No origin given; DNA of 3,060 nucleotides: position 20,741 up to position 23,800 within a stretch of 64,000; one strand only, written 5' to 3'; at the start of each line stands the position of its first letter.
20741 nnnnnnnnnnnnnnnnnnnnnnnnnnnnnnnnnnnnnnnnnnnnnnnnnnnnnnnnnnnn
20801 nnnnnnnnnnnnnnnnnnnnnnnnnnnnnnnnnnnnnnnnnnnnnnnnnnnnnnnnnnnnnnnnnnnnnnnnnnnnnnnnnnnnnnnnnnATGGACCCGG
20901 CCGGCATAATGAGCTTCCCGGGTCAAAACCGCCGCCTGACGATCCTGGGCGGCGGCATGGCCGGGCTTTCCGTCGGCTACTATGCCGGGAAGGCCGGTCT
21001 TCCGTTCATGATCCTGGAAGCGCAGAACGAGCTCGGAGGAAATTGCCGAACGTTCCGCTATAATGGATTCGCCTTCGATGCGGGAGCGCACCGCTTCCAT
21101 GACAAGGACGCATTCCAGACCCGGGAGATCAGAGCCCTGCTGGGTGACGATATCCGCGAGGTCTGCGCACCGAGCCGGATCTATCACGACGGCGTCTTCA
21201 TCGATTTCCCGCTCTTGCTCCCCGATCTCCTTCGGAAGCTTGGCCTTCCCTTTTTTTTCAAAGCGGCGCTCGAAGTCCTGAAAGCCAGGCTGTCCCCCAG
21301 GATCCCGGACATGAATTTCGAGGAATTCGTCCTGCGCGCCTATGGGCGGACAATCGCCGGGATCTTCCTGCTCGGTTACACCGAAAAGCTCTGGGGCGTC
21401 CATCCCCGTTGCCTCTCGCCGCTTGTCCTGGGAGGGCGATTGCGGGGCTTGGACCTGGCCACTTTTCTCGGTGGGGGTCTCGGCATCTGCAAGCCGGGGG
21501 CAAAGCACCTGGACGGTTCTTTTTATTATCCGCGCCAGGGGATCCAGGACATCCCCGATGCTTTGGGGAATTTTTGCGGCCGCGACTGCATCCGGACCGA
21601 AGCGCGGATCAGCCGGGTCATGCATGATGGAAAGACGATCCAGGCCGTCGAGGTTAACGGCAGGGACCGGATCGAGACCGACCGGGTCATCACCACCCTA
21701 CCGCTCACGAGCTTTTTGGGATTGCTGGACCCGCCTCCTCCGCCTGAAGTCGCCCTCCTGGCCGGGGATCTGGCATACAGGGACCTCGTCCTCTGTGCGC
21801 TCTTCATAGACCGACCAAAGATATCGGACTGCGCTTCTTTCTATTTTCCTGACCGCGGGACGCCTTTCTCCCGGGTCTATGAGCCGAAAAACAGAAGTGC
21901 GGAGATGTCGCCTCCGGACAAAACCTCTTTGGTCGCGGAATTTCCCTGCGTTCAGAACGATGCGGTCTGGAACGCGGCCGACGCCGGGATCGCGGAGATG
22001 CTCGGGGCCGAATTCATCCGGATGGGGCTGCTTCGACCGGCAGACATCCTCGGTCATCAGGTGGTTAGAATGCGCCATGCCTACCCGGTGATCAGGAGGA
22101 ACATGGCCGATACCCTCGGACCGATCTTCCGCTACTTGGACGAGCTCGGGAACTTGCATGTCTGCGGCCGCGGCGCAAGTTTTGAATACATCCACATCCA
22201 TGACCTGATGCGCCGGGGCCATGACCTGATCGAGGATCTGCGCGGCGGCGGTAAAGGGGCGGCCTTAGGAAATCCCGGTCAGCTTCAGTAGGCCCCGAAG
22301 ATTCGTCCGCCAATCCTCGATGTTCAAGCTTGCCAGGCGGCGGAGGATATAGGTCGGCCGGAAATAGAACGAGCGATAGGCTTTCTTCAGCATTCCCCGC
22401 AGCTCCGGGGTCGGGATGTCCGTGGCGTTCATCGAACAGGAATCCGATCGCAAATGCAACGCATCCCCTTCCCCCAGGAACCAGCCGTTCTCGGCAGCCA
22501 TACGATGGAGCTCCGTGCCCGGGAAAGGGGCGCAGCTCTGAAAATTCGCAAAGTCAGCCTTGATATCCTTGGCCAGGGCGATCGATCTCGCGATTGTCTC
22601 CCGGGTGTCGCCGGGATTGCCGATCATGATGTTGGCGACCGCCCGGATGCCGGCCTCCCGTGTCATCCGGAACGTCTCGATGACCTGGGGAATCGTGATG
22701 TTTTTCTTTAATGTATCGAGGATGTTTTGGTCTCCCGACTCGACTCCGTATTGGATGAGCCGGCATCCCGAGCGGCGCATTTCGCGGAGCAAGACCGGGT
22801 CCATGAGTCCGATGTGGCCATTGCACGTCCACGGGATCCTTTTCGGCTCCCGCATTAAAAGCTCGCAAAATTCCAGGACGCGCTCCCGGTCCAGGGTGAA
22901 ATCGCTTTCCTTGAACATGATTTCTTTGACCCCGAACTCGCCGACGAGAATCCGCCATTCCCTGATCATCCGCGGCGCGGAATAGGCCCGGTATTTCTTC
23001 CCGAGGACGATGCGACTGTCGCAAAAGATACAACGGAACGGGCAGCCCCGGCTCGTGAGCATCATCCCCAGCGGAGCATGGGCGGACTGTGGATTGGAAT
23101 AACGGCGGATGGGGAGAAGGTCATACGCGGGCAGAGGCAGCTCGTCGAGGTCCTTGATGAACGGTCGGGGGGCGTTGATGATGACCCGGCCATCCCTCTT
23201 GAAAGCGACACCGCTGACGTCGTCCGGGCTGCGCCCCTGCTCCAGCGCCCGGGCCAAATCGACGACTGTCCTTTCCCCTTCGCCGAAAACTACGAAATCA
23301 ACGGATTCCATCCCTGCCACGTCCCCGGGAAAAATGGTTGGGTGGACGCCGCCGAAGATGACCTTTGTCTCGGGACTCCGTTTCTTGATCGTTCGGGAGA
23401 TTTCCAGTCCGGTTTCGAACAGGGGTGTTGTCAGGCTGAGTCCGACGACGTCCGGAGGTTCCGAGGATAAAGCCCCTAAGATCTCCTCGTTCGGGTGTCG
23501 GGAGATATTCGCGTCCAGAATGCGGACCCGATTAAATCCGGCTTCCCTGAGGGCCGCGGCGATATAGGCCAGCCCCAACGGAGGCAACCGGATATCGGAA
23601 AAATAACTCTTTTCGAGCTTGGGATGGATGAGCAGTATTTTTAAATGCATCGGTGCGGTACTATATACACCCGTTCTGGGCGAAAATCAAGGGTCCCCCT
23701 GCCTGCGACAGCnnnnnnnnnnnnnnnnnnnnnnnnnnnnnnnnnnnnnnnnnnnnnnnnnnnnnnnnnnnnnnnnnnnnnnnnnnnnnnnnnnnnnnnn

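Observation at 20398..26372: High-GC three-gene cassette (~5.5 kb) bracketed by diverged direct copies of a host promoter plus the first 20 codons of the cNMP/FHA gene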

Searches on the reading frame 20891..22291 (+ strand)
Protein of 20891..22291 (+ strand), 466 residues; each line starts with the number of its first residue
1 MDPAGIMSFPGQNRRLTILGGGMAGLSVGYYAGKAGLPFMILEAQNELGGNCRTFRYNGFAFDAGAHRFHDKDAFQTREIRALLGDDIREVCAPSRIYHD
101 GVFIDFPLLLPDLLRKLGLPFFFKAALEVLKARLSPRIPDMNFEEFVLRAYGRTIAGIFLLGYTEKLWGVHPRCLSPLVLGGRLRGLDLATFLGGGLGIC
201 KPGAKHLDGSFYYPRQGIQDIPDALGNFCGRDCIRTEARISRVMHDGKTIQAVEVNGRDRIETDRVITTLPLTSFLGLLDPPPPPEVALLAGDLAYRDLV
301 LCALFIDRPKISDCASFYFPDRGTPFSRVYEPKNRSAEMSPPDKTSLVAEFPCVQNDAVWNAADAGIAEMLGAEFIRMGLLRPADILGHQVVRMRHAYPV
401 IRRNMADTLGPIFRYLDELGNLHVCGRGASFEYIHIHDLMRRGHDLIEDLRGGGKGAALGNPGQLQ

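Call 7: search_protein_families(library=pfam, proteins=[window:20891-22291:+], max_evalue=0.01)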
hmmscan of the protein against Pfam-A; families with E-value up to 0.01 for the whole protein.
window:20891-22291:+ (466 aa): 4 families
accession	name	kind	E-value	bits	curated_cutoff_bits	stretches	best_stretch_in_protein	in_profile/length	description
PF01593.30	Amino_oxidase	-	1.2e-18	68.1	19.8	1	23-345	1-330/443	Flavin containing amine oxidoreductase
PF13450.12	NAD_binding_8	-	2.3e-14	53.9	21.9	1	18-72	1-56/68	NAD(P)-binding Rossmann-like domain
PF03275.19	GLF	-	6.8e-06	26.4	26.3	1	291-357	98-164/203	UDP-galactopyranose mutase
PF01266.30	DAO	-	0.0027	17.8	27.9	1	16-50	2-37/353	FAD dependent oxidoreductase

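Call 48: search_protein_families(library=ncbifam, proteins=[window:20891-22291:+], max_evalue=0.001)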
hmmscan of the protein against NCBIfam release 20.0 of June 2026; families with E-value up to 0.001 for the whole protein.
window:20891-22291:+ (466 aa): 17 families
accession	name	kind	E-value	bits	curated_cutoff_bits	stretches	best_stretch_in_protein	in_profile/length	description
NF005548.0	PRK07208.1-4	equivalog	2.2e-66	224.4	389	1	14-435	4-435/488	hypothetical protein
NF005547.0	PRK07208.1-3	equivalog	3.7e-63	213.9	380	1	13-443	4-434/465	hypothetical protein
NF005545.0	PRK07208.1-1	equivalog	4e-54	183.8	451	1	15-435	9-446/504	hypothetical protein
NF005546.0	PRK07208.1-2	equivalog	1.2e-42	146.2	418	2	95-436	118-488/527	hypothetical protein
NF005549.0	PRK07208.1-5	equivalog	5.1e-36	124.2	587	2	95-453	119-514/534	hypothetical protein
NF005560.0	PRK07233.1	equivalog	3e-17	62.6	252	2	15-155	2-147/435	hypothetical protein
NF058655.1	CrtID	equivalog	3e-10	39.5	640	1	17-75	2-60/478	bifunctional phytoene desaturase/3,4-desaturase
NF008845.0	PRK11883.1-5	equivalog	5.4e-10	38.2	560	1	12-80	3-77/468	protoporphyrinogen oxidase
TIGR00562.1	proto_IX_ox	equivalog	8.2e-09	34.6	97.85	1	14-74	3-65/470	protoporphyrinogen oxidase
TIGR02734.1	crtI_fam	subfamily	1.3e-08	34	238.1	1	17-88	2-71/504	phytoene desaturase family protein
TIGR03467.1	HpnE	equivalog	7.8e-08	32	283.05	1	17-67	2-54/430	hydroxysqualene dehydroxylase HpnE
TIGR02733.1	desat_CrtD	equivalog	6.9e-07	28.3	549.7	1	16-67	4-55/492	C-3',4' desaturase CrtD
TIGR00031.1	UDP-GALP_mutase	equivalog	1e-06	28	303.75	0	17-180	5-172/378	UDP-galactopyranose mutase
NF045637.1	carotdesatCrtDProt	equivalog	1.8e-05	23.5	580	1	17-68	2-53/485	1-hydroxycarotenoid 3,4-desaturase CrtD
NF040505.1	ArsO_flavin_mono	equivalog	0.00014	21.4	425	1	17-52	4-39/346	ArsO family NAD(P)H-dependent flavin-containing monooxygenase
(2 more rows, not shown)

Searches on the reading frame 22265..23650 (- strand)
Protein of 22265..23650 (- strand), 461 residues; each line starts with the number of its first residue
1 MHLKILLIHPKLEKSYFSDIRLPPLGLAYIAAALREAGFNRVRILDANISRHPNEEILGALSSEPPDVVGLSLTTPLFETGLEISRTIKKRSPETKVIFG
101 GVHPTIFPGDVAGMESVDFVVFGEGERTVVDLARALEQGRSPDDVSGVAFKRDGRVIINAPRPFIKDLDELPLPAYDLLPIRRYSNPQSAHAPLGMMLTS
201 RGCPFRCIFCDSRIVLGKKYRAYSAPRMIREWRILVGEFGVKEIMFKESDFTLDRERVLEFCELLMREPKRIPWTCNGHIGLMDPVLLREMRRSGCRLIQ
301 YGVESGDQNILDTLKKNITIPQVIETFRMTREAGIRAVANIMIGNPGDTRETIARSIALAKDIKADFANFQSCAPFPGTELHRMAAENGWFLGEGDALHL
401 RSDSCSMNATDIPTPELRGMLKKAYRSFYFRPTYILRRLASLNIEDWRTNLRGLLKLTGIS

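Call 7: search_protein_families(library=pfam, proteins=[window:22265-23650:-], max_evalue=0.01)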
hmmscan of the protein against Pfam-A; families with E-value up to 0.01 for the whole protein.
window:22265-23650:- (461 aa): 2 families
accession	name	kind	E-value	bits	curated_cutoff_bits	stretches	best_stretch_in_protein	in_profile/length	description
PF02310.24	B12-binding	-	1.2e-24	86.9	32.1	1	22-132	12-120/121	B12 binding domain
PF04055.27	Radical_SAM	-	5.2e-22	79.2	29.5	1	198-359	2-165/166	Radical SAM superfamily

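Call 48: search_protein_families(library=ncbifam, proteins=[window:22265-23650:-], max_evalue=0.001)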
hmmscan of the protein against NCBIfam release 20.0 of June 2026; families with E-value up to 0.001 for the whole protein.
window:22265-23650:- (461 aa): 28 families (the best 25 are shown)
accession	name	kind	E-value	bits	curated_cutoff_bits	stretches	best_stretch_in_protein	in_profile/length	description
TIGR03471.1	HpnJ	equivalog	4.3e-64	217.1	577.6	1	40-441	45-445/472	hopanoid biosynthesis associated radical SAM protein HpnJ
TIGR02026.1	BchE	equivalog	1.5e-63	215.4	481.35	1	5-431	2-430/497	magnesium-protoporphyrin IX monomethyl ester anaerobic oxidative cyclase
NF038361.1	rSAM_Sden_1168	equivalog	6.4e-48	163.6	575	1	22-422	83-509/560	Sden_1168 family B12-binding radical SAM P-methyltransferase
NF050148.1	rSAM_ApyD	equivalog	2.6e-44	151.7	750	1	10-386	12-394/645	RiPP biosynthesis radical SAM protein ApyD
NF033070.1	rSAM_AprD4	equivalog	1.8e-42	145.8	500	1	163-399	165-404/456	AprD4 family radical SAM diol-dehydratase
TIGR04072.2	rSAM_ladder_B12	equivalog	8.6e-39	133.4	360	1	23-391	17-378/443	lipid biosynthesis B12-binding/radical SAM protein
TIGR03975.1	rSAM_ocin_1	subfamily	4.9e-38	131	281.85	1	56-359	119-426/606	RiPP maturation radical SAM C-methyltransferase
TIGR04385.1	B12_rSAM_cofa1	equivalog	5.3e-36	124.8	450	1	17-364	13-365/438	B12 lower ligand biosynthesis radical SAM protein BzaD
TIGR04479.1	bcpD_PhpK_rSAM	subfamily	1e-32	113.2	600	1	16-370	64-416/504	PhpK family radical SAM P-methyltransferase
TIGR04367.1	HpnR_B12_rSAM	equivalog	5.2e-32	111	650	1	3-384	1-372/490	hopanoid C-3 methylase HpnR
TIGR04014.1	B12_SAM_MJ_0865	equivalog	8.5e-30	103.9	360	1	47-387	28-360/434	methyl-coenzyme M reductase glutamine C-methyltransferase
TIGR04013.1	B12_SAM_MJ_1487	hypoth_equivalog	2.8e-28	98.9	251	2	56-231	34-188/382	TIGR04013 family B12-binding domain/radical SAM domain-containing protein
NF033712.0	B12_rSAM_KedN5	subfamily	1.1e-27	96.6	700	1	41-353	38-360/624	KedN5 family methylcobalamin-dependent radical SAM C-methyltransferase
TIGR04190.1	B12_SAM_Ta0216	equivalog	1.4e-21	76.7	500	1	24-368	37-399/554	TIGR04190 family B12-binding domain/radical SAM domain protein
NF040542.1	rSAM_RCCLKC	equivalog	2.2e-21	76.5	450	1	24-347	13-334/423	arsinothricin biosynthesis radical SAM protein ArsL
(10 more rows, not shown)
